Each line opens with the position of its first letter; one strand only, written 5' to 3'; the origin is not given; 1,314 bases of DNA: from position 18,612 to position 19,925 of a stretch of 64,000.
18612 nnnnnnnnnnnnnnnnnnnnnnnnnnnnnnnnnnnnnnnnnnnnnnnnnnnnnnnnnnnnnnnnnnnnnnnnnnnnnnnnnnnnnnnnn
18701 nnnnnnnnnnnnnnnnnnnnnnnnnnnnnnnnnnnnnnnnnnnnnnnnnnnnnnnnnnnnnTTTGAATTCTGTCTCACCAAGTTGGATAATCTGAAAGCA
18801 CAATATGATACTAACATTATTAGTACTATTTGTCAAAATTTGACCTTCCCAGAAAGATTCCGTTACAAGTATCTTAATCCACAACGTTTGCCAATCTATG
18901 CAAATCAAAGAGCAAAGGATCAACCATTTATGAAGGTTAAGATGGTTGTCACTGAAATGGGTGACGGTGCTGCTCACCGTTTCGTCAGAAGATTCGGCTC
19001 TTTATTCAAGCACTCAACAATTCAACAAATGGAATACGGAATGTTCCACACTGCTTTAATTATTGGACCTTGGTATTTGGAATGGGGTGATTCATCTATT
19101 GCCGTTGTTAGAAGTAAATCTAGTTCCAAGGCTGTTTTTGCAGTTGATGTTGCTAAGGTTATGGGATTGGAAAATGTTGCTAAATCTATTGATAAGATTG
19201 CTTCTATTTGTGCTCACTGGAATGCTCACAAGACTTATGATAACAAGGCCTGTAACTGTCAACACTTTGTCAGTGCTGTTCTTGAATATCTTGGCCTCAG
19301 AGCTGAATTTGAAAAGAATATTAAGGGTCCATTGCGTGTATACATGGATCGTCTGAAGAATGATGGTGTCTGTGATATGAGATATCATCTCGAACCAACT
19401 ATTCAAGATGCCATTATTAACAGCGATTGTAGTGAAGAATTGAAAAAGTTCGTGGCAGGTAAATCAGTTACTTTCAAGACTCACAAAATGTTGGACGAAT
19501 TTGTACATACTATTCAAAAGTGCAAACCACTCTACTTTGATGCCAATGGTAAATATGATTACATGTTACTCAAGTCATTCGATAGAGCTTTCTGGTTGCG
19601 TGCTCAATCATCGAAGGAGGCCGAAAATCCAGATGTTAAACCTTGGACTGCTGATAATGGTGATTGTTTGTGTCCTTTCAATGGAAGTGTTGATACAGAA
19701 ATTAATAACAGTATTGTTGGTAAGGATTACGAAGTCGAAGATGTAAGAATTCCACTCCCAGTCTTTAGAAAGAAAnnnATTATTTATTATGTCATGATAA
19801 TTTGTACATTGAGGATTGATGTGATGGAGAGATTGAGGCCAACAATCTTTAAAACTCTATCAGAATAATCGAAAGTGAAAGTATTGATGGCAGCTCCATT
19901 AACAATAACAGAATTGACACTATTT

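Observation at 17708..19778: Four-exon gene fusing a SAM domain to a PPPDE/DeSI-type permuted papain-fold peptidase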

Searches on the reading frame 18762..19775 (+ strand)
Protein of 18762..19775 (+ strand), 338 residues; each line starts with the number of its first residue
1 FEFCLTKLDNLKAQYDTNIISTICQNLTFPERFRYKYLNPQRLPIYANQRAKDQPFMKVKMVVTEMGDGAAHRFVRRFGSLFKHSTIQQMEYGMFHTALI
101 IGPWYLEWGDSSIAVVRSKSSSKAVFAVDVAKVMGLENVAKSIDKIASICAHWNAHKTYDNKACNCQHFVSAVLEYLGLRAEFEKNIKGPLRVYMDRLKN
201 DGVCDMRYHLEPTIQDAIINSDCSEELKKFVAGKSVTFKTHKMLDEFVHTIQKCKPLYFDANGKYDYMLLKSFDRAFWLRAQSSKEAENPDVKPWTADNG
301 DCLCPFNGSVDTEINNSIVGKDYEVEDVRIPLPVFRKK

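Call 22: predict_structure(alignment_id=A2)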
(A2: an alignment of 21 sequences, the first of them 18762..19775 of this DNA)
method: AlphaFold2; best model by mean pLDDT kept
length: 338 residues; sequences in the alignment: 21
mean_pLDDT: 86.2   pTM: 0.86
mean pLDDT of the five models: 86.2, 85.7, 84.9, 83.9, 80.7
residues with pLDDT >= 90: 181; 70-90: 120; 50-70: 29; < 50: 8
segments of 3 or more residues with pLDDT < 50: 310-315
pLDDT, mean of each block of 10 residues (from residue 1): 86 90 93 93 65 83 83 78 67 89 90 85 93 94 96 89 79 95 92 92 91 92 91 91 94 92 91 93 87 87 74 53 85 71
secondary structure, 60 per line:
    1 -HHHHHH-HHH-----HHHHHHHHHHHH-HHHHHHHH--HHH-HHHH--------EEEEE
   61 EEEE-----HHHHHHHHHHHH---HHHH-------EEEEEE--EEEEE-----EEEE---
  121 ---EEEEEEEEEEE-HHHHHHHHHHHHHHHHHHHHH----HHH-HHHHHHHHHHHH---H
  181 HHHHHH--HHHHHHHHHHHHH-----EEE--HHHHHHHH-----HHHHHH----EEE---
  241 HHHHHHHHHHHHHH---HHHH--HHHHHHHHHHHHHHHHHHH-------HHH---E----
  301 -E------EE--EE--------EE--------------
elements in order: H2-7 H17-28 H30-37 H44-47 E56-64 H70-81 H85-88 E96-101 E104-108 E114-117 E124-134 H136-156 H165-176 H180-186 H189-201 E207-209 H212-219 H225-230 E235-237 H241-254 H258-261 H264-282

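Call 24: search_protein_representatives(protein=window:18762-19775:+)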
Query: 338 residues. Proteins with E-value up to 0.001 (for the whole library): 726; up to 1e-10: 376; up to 1e-30: 62. The best 150 are listed.
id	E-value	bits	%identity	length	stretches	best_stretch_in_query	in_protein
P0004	6.5e-146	501.8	62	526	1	1-336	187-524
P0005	4.8e-119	413.5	58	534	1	4-334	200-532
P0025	5.5e-103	360.7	78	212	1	128-337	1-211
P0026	4.3e-102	357.8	55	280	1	57-336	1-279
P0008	2.2e-94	332.5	50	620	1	1-334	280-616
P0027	1.9e-92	326.1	48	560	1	1-334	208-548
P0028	1.2e-88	313.6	50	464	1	3-285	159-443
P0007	2.0e-88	312.9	47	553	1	2-336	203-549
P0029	3.6e-79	282.4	44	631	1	1-323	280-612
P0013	4.9e-79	282.0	44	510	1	1-326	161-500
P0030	1.7e-75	270.4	45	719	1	1-333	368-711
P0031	8.7e-69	248.3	44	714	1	2-310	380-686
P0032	1.1e-66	241.4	55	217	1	133-338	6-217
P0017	1.1e-65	238.1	45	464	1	2-308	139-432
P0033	5.1e-58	212.9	47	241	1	107-334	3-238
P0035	2.8e-51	190.7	39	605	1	4-308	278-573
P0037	6.1e-48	179.8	33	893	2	55-281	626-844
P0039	3.2e-44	167.5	33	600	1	18-329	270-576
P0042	6.9e-42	159.9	41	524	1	51-306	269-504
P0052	6.8e-36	140.2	33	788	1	19-289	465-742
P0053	1.1e-35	139.5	31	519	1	23-336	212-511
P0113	2.3e-27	112.1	33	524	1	18-283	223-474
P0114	2.6e-27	112.0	33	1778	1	23-293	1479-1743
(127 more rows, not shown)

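Call 27: search_protein_families(library=pfam, alignment_id=A3, max_evalue=0.001)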
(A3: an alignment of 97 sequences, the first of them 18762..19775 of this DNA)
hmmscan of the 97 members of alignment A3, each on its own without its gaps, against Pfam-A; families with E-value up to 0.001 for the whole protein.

A. member 1, window:18762-19775:+ (338 aa): 0 families

B. families by the number of members that match (of 97 scanned): 14 families
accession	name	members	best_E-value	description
PF07647.24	SAM_2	13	8.6e-17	SAM domain (Sterile alpha motif)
PF00536.37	SAM_1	11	2e-13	SAM domain (Sterile alpha motif)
PF05903.20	Peptidase_C97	6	4e-11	PPPDE putative peptidase domain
PF00169.35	PH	3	1.3e-18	PH domain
PF00787.29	PX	2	2.5e-12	PX domain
PF02198.23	SAM_PNT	2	0.00013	Sterile alpha motif (SAM)/Pointed domain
PF08471.15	Ribonuc_red_2_N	2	0.00045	Class II vitamin B12-dependent ribonucleotide reductase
PF00069.31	Pkinase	1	3.5e-22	Protein kinase domain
PF00168.36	C2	1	1.5e-17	C2 domain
PF07714.23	PK_Tyr_Ser-Thr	1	4.8e-09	Protein tyrosine and serine/threonine kinase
PF15413.13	PH_11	1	1.9e-06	Pleckstrin homology domain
PF20399.4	PH_20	1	1.4e-05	PH domain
PF04970.19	LRAT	1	5.4e-05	Lecithin retinol acyltransferase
PF10638.14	Sfi1_C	1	0.00098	Spindle body associated protein C-terminus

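Call 29: search_solved_structures(query=A3, max_evalue=10, show_alignments=3)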
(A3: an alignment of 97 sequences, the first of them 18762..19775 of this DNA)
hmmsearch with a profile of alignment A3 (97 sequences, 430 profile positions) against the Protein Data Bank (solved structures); distinct sequences matched with E-value up to 10: 28.
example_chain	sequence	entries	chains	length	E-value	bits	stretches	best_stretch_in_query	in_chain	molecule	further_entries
8p2m_A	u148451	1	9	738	0.011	17.7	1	23-73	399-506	NAD(+) hydrolase tir-1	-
9k1l_B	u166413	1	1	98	0.012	17.6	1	26-72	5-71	Sterile alpha motif domain-containing protein 12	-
6o0t_A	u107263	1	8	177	0.031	16.2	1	23-70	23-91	Sterile alpha and TIR motif-containing protein 1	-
6qwv_A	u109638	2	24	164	0.08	14.8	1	24-70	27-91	Sterile alpha and TIR motif-containing protein 1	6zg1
6o0s_A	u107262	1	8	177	0.1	14.5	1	23-69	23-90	Sterile alpha and TIR motif-containing protein 1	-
8p2l_A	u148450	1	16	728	0.15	14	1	23-70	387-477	NAD(+) hydrolase SARM1,NAD(+) hydrolase tir-1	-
6wpk_A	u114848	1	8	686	0.21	13.5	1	23-70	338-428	NAD(+) hydrolase SARM1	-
7ld0_A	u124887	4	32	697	0.22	13.4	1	23-70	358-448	NAD(+) hydrolase SARM1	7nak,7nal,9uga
7djt_A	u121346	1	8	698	0.22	13.4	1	23-70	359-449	NAD(+) hydrolase SARM1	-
7anw_A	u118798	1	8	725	0.23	13.3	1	23-70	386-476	NAD(+) hydrolase SARM1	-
7knq_A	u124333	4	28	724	0.23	13.3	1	23-70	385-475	NAD(+) hydrolase SARM1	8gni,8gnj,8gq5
6zfx_A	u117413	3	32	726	0.23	13.3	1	23-70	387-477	NAD(+) hydrolase SARM1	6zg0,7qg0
9l2d_A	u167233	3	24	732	0.24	13.3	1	23-70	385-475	NAD(+) hydrolase SARM1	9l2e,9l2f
7cm5_A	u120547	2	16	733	0.24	13.3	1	23-70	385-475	NAD(+) hydrolase SARM1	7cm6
7cm7_A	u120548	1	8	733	0.24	13.3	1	23-70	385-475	NAD(+) hydrolase SARM1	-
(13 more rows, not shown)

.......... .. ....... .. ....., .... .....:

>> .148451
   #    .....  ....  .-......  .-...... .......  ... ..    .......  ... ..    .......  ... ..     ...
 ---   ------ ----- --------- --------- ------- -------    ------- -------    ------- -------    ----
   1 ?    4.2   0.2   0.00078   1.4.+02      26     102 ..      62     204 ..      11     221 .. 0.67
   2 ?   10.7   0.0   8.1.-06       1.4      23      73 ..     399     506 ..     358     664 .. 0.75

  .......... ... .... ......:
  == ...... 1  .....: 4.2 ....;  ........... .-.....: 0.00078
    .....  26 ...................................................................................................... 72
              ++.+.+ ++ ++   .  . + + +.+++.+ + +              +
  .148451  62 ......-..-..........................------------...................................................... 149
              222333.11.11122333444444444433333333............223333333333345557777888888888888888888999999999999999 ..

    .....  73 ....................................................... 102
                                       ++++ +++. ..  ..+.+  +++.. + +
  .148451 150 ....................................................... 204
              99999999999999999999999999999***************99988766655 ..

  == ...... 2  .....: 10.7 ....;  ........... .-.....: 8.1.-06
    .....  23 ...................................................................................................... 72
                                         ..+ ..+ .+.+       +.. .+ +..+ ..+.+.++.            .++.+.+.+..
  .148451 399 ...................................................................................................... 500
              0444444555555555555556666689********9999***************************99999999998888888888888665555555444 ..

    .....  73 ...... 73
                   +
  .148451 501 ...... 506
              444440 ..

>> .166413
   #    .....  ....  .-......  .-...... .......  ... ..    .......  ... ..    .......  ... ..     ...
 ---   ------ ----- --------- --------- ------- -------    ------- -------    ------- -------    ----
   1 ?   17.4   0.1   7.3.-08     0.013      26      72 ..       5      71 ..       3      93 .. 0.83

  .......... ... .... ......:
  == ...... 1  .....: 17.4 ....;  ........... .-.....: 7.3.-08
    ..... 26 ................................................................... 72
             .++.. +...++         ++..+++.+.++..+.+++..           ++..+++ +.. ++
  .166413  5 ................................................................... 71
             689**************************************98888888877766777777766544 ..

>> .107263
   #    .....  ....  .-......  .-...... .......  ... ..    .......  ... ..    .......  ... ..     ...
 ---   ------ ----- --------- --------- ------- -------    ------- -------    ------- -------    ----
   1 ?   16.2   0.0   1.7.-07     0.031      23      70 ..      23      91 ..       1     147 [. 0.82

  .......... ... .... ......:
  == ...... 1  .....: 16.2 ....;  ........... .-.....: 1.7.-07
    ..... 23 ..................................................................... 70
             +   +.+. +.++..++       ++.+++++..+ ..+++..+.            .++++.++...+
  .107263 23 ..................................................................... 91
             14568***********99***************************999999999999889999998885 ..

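Call 34: find_homologous_proteins(query=A4, max_evalue=0.001)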
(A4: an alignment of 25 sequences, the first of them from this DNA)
Query A4 (25 sequences) (293 aa, profile of the alignment): 67 proteins with E <= 0.001 among 3077 candidates.
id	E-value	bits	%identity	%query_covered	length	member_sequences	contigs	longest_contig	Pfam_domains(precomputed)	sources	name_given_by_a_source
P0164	4.4e-92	326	39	87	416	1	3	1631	-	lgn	-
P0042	2.9e-91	323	38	87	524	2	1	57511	PF00536.38,PF07647.25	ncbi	ncbi:hypothetical protein ABK040_009276 [Willaertia magna]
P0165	1.9e-90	321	34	86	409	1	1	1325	-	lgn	-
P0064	4.2e-90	319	33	86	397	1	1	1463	-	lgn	-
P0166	1.2e-89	318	32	87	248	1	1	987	-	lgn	-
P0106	4.2e-88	313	31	90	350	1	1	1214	-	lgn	-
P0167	4.4e-88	313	35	94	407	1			-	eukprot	eukprot:gene1185-10699_t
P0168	9.6e-88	312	34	76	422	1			-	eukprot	eukprot:gb/GECH01006796.1/.p1 GENE.gb/GECH01006796.1/~~gb/GECH01006796.1/.p1 ORF type:complete len:4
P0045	1.1e-87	312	41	80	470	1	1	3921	-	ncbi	-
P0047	1.5e-87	311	34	88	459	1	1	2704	-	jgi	-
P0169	5.2e-87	309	34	91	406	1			-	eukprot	eukprot:gene1184-10698_t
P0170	5.2e-87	309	35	89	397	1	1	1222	-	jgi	jgi:hypothetical protein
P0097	1.2e-86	308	34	86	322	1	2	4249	-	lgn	-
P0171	1.5e-86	308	34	91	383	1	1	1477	-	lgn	-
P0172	1.6e-86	308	33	76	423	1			-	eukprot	eukprot:gb/GECH01006795.1/.p1 GENE.gb/GECH01006795.1/~~gb/GECH01006795.1/.p1 ORF type:complete len:4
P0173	3.2e-86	307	37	91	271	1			-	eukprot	eukprot:gene11394-4561_t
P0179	2.2e-83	297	33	90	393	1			-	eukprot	eukprot:gene1200-10714_t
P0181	2.5e-77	278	33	87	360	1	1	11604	PF05903.21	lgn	-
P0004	7.7e-76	273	61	99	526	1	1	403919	-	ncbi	ncbi:hypothetical protein ABK040_011914 [Willaertia magna]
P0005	1.1e-74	269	58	95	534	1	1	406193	-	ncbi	ncbi:hypothetical protein ABK040_014782 [Willaertia magna]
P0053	5.4e-50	188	29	100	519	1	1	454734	-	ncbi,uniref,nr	ncbi:hypothetical protein C9374_008998 [Naegleria lovaniensis]|uniref:PPPDE domain-containing protei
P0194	5.0e-49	185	30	78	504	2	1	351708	-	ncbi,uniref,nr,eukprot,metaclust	ncbi:predicted protein [Naegleria gruberi]|uniref:Predicted protein n=1 Tax=Naegleria gruberi TaxID=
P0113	1.4e-48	183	32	77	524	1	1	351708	-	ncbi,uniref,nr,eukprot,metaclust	ncbi:hypothetical protein NAEGRDRAFT_80841 [Naegleria gruberi]|uniref:PPPDE domain-containing protei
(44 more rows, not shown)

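Call 35: search_protein_families(library=pfam, proteins=[P0181, P0113, P0053, P0194, P0042, P0114], max_evalue=1)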
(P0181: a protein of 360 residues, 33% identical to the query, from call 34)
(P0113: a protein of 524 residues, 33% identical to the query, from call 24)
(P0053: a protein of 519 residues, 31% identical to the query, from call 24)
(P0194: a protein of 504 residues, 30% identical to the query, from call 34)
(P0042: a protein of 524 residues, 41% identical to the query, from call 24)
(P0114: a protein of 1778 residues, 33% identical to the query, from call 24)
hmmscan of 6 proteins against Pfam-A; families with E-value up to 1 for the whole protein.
P0181 (360 aa): 2 families
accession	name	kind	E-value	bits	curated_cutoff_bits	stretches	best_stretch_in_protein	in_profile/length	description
PF05903.20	Peptidase_C97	-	1.4e-05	25.5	29.2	1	171-235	61-122/151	PPPDE putative peptidase domain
PF05608.18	RTE1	-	0.0056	17.2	29.4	1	161-254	60-148/149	RTE1-like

P0113 (524 aa): 1 family
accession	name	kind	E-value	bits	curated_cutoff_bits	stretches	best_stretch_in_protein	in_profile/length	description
PF05903.20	Peptidase_C97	-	0.00075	19.8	29.2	1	264-378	3-122/151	PPPDE putative peptidase domain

P0053 (519 aa): 2 families
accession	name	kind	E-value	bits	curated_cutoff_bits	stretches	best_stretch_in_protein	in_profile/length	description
PF07842.17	GCFC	-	0.0045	17.1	28.1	1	25-148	44-170/275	GC-rich sequence DNA-binding factor-like protein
PF05903.20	Peptidase_C97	-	0.014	15.7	29.2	1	276-363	31-122/151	PPPDE putative peptidase domain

P0194 (504 aa): 1 family
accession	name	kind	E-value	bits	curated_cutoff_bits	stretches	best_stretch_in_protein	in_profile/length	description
PF18616.6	CdiI_3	-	0.14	12.6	28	0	15-55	14-54/95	CDI immunity proteins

P0042 (524 aa): 3 families
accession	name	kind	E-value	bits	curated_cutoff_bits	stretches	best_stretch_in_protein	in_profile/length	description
PF00536.37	SAM_1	-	2.8e-09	37.6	23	1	18-80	1-64/64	SAM domain (Sterile alpha motif)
PF07647.24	SAM_2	-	1.3e-05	25.7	20.5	1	18-80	2-66/66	SAM domain (Sterile alpha motif)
PF18016.8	SAM_3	-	0.037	14.4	22.6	1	25-60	15-50/65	SAM domain (Sterile alpha motif)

P0114 (1778 aa): 1 family
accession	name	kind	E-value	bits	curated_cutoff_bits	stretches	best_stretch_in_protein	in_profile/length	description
PF04970.19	LRAT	-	0.022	15.5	24.3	1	1487-1628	12-113/120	Lecithin retinol acyltransferase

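Call 57: fold_search(model_id=the predicted structure, library=viral)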
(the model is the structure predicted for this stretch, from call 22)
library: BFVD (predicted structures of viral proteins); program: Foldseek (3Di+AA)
matches with E <= 10: 49; with E <= 0.001: 1
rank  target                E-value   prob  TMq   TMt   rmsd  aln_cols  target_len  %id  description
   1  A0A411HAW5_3          1.1e-04  1.00  0.30  0.10  21.2       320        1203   15  (no name in the UniProt tables at hand)
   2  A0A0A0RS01            2.3e-02  0.89  0.24  0.11  18.3       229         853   13  DUF4105 domain-containing protein [Yellowstone Lake virophage 5]
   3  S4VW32                8.8e-02  0.06  0.11  0.08  17.4       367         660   11  Uncharacterized protein [Pandoravirus salinus]
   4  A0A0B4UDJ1            2.6e-01  0.03  0.11  0.05  23.0       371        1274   10  Minor capsid protein [Thaumetopoea pityocampa cypovirus 5]
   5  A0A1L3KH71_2          3.2e-01  0.47  0.22  0.07  11.9       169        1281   11  Genome polyprotein (Fragment) [Beihai picorna-like virus 95]
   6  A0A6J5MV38            5.0e-01  0.18  0.20  0.35  11.3       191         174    9  Uncharacterized protein [uncultured Caudovirales phage]
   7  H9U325                8.6e-01  0.03  0.09  0.04  18.8       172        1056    9  LORF11 [anatid alphaherpesvirus 1]
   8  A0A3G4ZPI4            1.1e+00  0.08  0.18  0.15  12.0       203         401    8  Uncharacterized protein [Terrestrivirus sp.]
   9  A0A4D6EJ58            1.4e+00  0.09  0.22  0.26  15.4       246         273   13  Uncharacterized protein [Pandoravirus celtis]
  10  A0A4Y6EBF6            1.6e+00  0.02  0.15  0.15  18.4       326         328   12  (no name in the UniProt tables at hand)
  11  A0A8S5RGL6            1.8e+00  0.02  0.11  0.12  27.2       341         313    8  Uncharacterized protein [virus sp. ct5rm7]
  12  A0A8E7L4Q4            2.0e+00  0.02  0.10  0.07  16.0       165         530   14  (no name in the UniProt tables at hand)
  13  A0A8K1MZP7            2.3e+00  0.04  0.14  0.06  16.4       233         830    8  (no name in the UniProt tables at hand)
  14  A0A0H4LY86            2.8e+00  0.02  0.11  0.08  19.8       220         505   10  VP2 (Fragment) [Lutzomyia reovirus 2]
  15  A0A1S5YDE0            3.0e+00  0.06  0.18  0.25  11.3       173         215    9  Uncharacterized protein [Leptopilina boulardi filamentous virus]
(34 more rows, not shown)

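Call 72: list_cluster_members(proteins=[P0167, P0173, P0179, P0027, P0030, P0035, P0037, P0039, P0052, P0114])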
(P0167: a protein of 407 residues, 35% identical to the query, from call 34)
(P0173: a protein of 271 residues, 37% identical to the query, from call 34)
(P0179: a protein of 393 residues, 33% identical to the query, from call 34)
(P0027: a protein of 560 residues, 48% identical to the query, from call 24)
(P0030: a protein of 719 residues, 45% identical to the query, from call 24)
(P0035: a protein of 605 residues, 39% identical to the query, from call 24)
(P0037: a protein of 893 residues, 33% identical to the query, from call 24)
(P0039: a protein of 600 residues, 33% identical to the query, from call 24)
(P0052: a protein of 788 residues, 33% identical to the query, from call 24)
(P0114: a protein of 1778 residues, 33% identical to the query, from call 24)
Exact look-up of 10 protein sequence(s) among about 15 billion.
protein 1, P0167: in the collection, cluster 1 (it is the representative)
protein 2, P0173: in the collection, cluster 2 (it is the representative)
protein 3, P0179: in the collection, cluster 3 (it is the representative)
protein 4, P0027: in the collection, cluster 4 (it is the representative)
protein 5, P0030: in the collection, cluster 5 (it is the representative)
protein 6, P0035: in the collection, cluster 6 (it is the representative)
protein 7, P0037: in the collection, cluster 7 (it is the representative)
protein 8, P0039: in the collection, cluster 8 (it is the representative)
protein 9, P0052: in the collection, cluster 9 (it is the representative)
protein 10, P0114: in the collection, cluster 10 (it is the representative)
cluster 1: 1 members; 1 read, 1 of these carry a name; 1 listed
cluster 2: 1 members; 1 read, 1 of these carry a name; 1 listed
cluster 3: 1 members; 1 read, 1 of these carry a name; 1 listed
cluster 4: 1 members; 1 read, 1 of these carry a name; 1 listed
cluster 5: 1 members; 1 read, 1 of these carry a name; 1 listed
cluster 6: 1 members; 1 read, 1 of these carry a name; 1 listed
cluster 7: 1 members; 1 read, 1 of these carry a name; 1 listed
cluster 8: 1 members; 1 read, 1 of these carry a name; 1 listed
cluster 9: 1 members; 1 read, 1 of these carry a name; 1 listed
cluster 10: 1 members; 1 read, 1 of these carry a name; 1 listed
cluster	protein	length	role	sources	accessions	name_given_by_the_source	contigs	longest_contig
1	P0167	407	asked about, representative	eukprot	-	gene1185-10699_t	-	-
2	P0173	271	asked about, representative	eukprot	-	gene11394-4561_t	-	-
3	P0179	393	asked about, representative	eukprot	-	gene1200-10714_t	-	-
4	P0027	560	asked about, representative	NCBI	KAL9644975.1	hypothetical protein ABK040_004468 [Willaertia magna]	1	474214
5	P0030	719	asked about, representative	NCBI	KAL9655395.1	hypothetical protein ABK040_011236 [Willaertia magna]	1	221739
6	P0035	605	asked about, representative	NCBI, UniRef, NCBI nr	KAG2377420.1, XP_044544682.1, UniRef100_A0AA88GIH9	hypothetical protein C9374_009331 [Naegleria lovaniensis] | PPPDE domain-containing protein n=1 Tax=Naegleria lovaniensis TaxID=51637 ... | uncharacterized protein C9374_009331 [Naegleria lovaniensis]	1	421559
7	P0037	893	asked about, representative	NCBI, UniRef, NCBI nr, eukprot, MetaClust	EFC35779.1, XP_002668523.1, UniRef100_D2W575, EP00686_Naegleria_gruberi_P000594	predicted protein [Naegleria gruberi] | Predicted protein n=1 Tax=Naegleria gruberi TaxID=5762 RepID=D2W575_NAEGR | uncharacterized protein NAEGRDRAFT_54750 [Naegleria gruberi]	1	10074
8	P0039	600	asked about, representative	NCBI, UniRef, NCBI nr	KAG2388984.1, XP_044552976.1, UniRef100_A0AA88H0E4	hypothetical protein C9374_014384 [Naegleria lovaniensis] | SAM domain-containing protein n=1 Tax=Naegleria lovaniensis TaxID=51637 ... | uncharacterized protein C9374_014384 [Naegleria lovaniensis]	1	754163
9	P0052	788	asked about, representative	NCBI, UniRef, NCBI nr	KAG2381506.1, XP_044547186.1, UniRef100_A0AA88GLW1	hypothetical protein C9374_006495 [Naegleria lovaniensis] | SAM domain-containing protein n=1 Tax=Naegleria lovaniensis TaxID=51637 ... | uncharacterized protein C9374_006495 [Naegleria lovaniensis]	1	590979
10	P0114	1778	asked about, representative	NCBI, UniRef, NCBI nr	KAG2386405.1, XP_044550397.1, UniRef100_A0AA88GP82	hypothetical protein C9374_002851 [Naegleria lovaniensis] | PPPDE domain-containing protein n=1 Tax=Naegleria lovaniensis TaxID=51637 ... | uncharacterized protein C9374_002851 [Naegleria lovaniensis]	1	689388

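Call 74: find_encoding_contigs(protein=P0113, flank=1500, max_places=1)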
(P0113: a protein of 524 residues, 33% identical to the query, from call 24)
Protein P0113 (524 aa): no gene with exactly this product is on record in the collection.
